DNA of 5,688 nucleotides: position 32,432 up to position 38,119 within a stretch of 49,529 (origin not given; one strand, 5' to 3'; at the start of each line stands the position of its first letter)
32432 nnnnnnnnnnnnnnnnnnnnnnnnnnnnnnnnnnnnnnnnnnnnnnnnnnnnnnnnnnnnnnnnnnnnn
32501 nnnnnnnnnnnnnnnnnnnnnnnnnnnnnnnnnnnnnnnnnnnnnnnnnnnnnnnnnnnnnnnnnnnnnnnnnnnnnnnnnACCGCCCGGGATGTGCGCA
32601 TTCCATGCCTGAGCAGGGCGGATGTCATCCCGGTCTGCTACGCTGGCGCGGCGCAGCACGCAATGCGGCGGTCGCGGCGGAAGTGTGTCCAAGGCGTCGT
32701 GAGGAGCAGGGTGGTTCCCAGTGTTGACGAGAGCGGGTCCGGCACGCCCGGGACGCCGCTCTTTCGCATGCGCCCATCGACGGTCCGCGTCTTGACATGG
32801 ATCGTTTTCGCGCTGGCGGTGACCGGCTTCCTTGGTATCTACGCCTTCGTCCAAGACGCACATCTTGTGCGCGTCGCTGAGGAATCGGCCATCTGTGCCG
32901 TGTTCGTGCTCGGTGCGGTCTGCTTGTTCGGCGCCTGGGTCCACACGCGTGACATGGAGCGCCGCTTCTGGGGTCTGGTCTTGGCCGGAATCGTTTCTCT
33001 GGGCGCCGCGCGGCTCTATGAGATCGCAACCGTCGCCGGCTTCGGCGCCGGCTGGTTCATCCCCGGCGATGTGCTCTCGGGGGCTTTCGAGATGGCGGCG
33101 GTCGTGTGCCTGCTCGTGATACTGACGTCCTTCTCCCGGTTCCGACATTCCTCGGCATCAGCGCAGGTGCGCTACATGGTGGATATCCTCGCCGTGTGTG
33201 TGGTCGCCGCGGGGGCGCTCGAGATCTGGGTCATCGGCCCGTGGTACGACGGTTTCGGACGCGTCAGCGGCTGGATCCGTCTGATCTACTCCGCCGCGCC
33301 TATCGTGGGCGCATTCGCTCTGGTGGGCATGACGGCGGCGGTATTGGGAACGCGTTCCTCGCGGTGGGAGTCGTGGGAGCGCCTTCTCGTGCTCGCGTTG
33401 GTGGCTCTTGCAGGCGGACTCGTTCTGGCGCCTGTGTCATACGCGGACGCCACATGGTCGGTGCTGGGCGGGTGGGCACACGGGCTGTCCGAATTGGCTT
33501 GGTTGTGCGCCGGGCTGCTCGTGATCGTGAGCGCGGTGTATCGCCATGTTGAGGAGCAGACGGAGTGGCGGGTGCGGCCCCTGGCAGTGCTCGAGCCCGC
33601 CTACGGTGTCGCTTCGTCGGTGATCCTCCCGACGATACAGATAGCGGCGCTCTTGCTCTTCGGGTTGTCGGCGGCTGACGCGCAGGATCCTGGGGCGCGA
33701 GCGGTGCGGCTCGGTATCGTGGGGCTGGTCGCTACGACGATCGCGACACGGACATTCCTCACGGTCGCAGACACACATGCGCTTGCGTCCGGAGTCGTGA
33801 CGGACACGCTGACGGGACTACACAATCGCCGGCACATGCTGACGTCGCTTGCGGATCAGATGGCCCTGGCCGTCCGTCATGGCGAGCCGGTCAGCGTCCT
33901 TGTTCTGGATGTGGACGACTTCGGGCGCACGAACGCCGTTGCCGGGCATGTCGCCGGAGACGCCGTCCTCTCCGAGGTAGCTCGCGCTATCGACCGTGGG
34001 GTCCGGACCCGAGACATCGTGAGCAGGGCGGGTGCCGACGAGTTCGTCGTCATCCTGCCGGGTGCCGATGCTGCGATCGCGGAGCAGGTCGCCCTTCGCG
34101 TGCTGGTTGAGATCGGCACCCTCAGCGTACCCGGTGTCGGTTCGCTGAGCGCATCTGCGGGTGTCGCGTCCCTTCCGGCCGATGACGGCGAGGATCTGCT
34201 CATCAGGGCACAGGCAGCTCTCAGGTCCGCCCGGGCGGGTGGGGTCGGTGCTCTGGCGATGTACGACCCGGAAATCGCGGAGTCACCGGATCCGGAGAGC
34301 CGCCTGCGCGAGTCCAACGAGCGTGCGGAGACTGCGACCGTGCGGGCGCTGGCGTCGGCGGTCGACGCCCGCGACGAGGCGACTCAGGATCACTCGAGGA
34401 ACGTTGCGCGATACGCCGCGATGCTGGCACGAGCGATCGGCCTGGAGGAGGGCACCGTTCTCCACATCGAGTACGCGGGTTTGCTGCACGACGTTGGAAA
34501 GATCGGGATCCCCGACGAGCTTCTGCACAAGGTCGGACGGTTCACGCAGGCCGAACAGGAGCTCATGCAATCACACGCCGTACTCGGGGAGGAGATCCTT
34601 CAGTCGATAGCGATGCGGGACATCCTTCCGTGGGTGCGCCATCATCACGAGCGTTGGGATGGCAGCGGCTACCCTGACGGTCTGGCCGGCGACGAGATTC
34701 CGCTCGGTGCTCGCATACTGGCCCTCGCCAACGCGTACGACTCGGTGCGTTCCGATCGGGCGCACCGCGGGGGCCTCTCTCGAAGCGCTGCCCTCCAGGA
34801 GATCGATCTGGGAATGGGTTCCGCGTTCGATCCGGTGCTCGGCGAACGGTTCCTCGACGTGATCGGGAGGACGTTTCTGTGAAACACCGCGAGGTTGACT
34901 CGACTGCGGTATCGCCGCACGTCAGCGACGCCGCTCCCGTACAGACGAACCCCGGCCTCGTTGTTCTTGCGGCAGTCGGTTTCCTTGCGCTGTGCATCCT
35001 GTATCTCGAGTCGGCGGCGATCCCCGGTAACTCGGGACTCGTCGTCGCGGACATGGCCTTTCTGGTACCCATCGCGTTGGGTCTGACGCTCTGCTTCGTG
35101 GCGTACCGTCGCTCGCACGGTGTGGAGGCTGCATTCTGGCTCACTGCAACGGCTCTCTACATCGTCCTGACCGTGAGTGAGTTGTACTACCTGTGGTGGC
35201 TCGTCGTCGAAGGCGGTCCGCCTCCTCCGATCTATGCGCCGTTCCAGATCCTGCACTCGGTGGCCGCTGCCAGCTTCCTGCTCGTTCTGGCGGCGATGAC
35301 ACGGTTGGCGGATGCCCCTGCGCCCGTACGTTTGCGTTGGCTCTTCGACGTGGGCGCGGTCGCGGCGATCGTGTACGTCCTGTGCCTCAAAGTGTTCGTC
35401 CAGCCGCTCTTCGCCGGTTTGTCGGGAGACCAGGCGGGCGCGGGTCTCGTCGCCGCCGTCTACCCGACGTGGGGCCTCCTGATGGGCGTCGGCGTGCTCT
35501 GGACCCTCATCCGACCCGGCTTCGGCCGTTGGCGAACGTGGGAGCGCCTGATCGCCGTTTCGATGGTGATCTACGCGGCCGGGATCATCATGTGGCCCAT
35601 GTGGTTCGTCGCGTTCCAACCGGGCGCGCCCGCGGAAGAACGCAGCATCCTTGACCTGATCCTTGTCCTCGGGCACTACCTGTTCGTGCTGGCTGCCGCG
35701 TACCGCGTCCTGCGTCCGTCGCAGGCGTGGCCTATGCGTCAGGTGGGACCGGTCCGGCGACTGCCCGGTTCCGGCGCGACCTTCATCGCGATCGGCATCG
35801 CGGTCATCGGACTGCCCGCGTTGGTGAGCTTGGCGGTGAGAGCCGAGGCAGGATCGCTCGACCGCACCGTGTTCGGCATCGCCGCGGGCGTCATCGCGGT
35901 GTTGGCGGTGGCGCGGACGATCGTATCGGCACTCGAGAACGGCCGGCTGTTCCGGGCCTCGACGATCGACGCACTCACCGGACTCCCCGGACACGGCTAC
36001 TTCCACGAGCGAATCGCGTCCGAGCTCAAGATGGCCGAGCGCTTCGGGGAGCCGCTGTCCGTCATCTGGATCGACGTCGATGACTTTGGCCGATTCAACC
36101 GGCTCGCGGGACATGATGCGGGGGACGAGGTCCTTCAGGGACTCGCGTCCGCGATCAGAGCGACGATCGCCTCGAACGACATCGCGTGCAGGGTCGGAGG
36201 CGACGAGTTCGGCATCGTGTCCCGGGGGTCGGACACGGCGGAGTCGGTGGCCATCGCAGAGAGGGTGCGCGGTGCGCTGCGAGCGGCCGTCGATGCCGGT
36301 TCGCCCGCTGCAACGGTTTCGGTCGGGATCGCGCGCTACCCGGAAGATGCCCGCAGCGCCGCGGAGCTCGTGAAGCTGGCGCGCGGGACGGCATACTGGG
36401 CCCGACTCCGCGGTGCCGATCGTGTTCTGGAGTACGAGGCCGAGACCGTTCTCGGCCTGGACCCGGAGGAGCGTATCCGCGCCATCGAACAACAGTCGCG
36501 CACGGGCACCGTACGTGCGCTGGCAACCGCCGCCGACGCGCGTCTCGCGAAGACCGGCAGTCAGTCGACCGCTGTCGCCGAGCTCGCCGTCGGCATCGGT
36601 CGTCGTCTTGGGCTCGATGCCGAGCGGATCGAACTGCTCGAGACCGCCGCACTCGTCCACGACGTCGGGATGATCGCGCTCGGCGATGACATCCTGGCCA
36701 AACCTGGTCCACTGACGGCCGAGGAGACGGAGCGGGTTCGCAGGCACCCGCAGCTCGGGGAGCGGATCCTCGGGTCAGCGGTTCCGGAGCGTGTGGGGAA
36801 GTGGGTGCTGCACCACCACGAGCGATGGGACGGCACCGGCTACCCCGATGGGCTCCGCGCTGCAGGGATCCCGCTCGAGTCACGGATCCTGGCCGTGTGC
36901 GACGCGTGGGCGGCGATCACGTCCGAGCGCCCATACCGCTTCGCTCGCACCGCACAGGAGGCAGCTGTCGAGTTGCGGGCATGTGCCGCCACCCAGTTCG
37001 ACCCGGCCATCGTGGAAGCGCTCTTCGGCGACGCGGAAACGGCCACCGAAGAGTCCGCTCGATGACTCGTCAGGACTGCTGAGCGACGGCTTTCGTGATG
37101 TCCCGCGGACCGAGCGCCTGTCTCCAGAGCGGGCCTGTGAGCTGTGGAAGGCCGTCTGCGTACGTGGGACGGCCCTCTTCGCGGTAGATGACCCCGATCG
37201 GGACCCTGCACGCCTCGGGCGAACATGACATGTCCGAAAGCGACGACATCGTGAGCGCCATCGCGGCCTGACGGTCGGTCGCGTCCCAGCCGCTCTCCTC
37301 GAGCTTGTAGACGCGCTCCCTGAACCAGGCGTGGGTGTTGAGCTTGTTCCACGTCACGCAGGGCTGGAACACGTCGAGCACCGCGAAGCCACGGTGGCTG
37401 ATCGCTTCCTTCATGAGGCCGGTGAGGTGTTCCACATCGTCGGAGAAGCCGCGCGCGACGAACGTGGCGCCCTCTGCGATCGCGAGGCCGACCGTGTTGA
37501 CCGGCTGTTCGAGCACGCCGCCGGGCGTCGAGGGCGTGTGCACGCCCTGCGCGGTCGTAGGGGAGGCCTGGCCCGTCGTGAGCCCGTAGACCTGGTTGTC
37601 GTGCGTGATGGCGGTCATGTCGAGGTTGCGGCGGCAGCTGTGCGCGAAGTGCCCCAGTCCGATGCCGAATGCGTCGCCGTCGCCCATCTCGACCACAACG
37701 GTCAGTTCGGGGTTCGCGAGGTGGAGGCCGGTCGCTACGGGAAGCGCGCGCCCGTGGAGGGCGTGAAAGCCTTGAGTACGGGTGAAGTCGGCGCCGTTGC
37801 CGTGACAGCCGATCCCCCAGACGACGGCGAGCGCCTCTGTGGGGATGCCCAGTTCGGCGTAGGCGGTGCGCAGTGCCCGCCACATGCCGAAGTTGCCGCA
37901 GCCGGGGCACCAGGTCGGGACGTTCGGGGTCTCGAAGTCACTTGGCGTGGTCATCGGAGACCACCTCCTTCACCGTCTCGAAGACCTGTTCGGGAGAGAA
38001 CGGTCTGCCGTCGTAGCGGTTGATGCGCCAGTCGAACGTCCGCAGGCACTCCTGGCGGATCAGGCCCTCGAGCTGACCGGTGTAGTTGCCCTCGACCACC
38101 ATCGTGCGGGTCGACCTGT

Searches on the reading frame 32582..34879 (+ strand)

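Call 8: search_protein_families(library=pfam, proteins=[window:32582-34879:+], max_evalue=0.001)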
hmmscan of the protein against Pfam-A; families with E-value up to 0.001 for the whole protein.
window:32582-34879:+ (766 aa): 4 families
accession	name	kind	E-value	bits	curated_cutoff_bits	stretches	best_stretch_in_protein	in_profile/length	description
PF13487.12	HD_5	-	1.3e-34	119.8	27.2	1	590-752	3-169/170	HD domain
PF00990.26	GGDEF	-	7.9e-31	107.4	23.8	1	406-554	2-158/161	Diguanylate cyclase, GGDEF domain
PF01966.28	HD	-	7.7e-22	78.2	22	1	603-720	3-114/116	HD domain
PF08668.18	HDOD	-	9e-05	22.5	22.9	1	599-658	93-150/196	HDOD domain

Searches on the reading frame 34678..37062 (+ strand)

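Call 8: search_protein_families(library=pfam, proteins=[window:34678-37062:+], max_evalue=0.001)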
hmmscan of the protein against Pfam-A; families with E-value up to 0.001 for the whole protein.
window:34678-37062:+ (795 aa): 4 families
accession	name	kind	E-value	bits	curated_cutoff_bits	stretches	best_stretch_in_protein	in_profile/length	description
PF13487.12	HD_5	-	1.3e-34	119.8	27.2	1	616-778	4-170/170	HD domain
PF00990.26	GGDEF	-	8.2e-32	110.6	23.8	1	429-581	2-160/161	Diguanylate cyclase, GGDEF domain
PF01966.28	HD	-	3.3e-17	63.3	22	1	631-746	6-115/116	HD domain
PF08668.18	HDOD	-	0.0009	19.2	22.9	0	618-713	87-179/196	HDOD domain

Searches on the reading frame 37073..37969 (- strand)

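Call 8: search_protein_families(library=pfam, proteins=[window:37073-37969:-], max_evalue=0.001)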
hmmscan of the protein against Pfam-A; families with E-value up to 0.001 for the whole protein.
window:37073-37969:- (299 aa): 2 families
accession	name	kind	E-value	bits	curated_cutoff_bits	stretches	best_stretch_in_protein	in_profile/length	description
PF02775.26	TPP_enzyme_C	-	7.5e-29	100.9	21.9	1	54-200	3-151/151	Thiamine pyrophosphate enzyme, C-terminal TPP binding domain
PF12367.13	PFO_beta_C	-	1.6e-20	73.3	24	1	204-277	1-64/66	Pyruvate ferredoxin oxidoreductase beta subunit C terminal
